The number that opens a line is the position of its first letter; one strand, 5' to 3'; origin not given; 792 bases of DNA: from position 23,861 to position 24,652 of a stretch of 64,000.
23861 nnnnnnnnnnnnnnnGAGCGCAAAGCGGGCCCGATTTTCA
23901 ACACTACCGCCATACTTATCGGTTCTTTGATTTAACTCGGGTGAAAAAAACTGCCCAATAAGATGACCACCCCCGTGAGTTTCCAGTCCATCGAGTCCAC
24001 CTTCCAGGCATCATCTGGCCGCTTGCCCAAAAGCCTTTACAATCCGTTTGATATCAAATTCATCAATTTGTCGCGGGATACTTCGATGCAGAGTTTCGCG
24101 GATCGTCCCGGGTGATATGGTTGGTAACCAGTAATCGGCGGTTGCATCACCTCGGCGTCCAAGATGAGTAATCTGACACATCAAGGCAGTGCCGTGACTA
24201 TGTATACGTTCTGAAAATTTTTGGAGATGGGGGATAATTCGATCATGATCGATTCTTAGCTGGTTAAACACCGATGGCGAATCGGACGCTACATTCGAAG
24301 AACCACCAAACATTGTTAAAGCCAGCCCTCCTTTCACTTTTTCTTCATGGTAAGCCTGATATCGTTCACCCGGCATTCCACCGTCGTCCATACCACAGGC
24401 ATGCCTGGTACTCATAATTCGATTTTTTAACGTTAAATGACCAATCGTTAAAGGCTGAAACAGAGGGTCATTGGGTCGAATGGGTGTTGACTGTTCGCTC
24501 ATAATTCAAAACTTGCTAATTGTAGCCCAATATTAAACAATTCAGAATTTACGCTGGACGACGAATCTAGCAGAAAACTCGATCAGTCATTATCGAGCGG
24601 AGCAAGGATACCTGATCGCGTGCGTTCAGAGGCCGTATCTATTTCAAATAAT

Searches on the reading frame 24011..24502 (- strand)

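Call 4: search_protein_families(library=pfam, proteins=[window:24011-24502:-])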
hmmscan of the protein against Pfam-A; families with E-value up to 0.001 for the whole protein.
window:24011-24502:- (163 aa): 1 family
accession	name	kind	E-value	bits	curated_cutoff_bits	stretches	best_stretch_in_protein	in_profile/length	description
PF00724.26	Oxidored_FMN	-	2.5e-18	66.9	27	1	14-163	2-159/342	NADH:flavin oxidoreductase / NADH oxidase family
